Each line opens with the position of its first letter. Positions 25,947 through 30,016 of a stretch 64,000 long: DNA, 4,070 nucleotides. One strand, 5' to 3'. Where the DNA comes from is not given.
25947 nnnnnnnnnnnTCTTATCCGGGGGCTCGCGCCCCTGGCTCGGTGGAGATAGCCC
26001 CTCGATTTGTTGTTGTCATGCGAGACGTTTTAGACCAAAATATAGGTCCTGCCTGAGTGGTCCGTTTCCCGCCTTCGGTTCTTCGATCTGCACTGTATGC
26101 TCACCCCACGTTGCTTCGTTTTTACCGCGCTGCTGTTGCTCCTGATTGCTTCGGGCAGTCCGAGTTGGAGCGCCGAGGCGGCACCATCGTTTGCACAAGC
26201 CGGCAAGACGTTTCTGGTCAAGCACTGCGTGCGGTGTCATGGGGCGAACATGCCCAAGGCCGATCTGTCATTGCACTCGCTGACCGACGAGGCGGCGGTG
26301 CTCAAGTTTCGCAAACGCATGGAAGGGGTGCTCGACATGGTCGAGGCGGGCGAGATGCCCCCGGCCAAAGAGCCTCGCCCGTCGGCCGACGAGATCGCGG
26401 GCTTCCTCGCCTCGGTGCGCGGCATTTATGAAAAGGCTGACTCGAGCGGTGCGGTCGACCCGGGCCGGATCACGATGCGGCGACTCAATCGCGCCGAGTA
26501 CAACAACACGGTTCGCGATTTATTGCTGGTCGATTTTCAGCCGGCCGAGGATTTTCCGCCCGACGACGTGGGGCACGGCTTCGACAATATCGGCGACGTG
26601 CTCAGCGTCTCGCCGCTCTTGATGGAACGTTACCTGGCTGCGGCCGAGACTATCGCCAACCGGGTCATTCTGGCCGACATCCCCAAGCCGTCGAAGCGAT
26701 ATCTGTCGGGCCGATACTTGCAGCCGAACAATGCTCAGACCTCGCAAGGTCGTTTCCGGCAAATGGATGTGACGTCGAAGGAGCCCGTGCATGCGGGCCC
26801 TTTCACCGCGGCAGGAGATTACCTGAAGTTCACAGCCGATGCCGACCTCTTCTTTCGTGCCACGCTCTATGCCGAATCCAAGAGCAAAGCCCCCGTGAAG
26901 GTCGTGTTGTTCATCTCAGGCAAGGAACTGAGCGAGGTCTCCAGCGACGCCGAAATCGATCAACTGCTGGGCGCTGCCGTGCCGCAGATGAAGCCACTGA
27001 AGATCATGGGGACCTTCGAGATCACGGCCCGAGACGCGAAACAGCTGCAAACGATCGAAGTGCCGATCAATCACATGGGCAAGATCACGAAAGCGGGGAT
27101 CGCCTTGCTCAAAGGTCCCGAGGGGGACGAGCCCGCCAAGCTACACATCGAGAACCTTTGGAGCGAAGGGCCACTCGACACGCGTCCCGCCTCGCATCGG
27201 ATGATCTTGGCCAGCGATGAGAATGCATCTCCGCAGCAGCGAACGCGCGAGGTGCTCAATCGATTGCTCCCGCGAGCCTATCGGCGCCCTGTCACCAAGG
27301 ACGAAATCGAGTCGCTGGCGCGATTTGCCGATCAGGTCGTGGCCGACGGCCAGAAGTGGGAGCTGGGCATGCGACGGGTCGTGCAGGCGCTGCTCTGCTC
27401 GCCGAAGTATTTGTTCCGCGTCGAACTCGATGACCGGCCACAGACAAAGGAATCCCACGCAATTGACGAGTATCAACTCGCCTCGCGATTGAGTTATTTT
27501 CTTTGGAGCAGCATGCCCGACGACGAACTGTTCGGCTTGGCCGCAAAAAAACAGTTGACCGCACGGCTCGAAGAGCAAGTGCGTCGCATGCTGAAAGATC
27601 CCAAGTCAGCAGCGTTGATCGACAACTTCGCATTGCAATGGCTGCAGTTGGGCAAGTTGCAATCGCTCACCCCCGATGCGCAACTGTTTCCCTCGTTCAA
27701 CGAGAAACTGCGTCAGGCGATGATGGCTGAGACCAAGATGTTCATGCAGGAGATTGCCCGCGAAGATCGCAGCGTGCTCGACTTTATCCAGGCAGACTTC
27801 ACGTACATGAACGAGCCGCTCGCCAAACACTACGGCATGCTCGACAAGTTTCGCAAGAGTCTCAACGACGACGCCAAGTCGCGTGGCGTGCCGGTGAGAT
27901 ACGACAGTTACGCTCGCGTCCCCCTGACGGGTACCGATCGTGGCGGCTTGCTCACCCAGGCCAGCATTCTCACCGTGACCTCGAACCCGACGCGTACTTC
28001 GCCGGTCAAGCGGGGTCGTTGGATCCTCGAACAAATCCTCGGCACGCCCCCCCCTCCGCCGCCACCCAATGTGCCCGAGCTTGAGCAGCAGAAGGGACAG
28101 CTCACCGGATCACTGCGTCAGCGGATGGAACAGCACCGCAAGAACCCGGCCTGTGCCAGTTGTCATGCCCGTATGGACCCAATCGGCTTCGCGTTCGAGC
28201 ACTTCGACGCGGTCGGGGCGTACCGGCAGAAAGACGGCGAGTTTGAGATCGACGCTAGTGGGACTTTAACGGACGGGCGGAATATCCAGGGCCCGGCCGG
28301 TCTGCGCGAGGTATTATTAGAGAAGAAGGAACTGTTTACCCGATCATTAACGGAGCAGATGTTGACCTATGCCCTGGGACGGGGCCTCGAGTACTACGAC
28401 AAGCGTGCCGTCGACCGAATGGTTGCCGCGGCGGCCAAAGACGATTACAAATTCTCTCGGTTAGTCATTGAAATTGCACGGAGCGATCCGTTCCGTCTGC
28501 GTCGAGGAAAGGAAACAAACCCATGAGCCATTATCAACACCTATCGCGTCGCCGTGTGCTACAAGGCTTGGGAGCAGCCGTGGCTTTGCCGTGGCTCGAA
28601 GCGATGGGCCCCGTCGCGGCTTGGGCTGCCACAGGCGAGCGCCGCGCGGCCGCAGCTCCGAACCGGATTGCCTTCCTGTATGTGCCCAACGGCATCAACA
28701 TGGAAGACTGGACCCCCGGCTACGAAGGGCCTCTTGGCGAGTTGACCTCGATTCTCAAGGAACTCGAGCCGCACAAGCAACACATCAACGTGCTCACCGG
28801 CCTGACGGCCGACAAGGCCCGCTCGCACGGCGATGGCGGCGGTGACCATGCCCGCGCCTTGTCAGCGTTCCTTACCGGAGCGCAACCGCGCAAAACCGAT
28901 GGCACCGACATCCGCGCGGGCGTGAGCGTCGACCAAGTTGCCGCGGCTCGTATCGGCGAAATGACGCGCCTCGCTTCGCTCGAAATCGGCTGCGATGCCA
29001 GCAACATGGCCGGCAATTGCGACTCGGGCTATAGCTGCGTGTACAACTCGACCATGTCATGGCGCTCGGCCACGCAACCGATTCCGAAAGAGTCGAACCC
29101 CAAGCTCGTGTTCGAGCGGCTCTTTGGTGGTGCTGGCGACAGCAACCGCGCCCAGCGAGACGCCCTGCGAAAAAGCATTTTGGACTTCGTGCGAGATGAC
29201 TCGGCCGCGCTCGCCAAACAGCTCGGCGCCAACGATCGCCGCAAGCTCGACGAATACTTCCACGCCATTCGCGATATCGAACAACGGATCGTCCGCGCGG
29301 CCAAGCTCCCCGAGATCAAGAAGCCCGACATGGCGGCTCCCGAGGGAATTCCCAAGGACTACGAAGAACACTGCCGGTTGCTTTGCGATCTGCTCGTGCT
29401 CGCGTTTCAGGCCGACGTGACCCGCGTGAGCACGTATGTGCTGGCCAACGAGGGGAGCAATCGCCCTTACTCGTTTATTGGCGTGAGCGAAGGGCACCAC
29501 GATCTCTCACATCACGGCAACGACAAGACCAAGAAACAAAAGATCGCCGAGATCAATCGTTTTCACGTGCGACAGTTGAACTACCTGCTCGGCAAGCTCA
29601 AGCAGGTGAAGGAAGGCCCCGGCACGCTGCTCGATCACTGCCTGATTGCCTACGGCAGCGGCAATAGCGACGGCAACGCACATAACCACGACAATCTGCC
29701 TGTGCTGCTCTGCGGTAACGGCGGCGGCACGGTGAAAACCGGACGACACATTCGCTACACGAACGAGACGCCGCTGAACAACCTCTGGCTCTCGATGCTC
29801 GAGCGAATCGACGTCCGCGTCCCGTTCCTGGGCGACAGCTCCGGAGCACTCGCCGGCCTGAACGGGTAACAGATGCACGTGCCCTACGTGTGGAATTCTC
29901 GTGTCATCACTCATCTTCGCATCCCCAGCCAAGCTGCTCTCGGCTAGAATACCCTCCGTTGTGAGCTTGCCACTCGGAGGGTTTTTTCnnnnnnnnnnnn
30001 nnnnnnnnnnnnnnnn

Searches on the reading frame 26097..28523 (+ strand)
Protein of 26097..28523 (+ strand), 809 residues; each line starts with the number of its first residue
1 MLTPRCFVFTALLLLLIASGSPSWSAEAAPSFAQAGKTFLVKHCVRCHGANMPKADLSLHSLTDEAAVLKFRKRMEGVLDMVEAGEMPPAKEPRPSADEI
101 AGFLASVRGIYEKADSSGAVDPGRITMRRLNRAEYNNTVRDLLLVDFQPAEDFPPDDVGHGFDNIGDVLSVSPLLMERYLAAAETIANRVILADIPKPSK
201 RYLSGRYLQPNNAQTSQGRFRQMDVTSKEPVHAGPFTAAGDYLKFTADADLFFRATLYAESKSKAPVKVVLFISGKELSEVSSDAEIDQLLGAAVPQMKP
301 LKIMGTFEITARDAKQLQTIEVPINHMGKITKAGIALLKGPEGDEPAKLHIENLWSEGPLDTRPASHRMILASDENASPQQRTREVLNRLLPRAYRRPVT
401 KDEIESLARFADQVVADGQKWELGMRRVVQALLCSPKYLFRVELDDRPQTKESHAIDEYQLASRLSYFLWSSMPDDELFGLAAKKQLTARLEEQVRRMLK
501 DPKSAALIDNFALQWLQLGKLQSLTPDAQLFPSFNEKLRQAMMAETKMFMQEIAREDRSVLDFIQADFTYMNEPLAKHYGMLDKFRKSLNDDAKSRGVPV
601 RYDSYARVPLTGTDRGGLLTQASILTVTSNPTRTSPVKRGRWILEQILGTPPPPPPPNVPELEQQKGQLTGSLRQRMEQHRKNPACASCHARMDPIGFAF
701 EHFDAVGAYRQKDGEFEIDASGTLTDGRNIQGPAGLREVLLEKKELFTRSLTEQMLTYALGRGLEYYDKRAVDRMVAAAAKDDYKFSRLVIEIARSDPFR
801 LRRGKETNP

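Call 68: search_protein_families(library=pfam, proteins=[window:26097-28523:+], max_evalue=0.00001)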
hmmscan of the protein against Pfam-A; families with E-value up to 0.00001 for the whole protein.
window:26097-28523:+ (809 aa): 5 families
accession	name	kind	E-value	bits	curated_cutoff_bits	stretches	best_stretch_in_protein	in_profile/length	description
PF07631.16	PSD4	-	1.2e-45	155.5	23.3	1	456-581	1-128/128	Protein of unknown function (DUF1592)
PF07627.16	PSCyt3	-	1.5e-39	134.6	27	1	615-713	1-98/98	Protein of unknown function (DUF1588)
PF07626.16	PSD3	-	6.8e-30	103.8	23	1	128-191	1-64/65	Protein of unknown function (DUF1587)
PF07624.16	PSD2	-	7.5e-26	90.1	25.8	1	726-799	1-74/74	Protein of unknown function (DUF1585)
PF07637.16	PSD5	-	1.3e-19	70.7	34.2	1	383-443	2-62/62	Protein of unknown function (DUF1595)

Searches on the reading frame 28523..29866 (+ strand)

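Call 68: search_protein_families(library=pfam, proteins=[window:28523-29866:+], max_evalue=0.00001)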
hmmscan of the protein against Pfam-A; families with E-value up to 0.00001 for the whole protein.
window:28523-29866:+ (448 aa): 1 family
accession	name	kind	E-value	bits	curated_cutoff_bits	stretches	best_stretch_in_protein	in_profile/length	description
PF07586.16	HXXSHH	-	1.4e-106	357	30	1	48-352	1-306/307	Protein of unknown function (DUF1552)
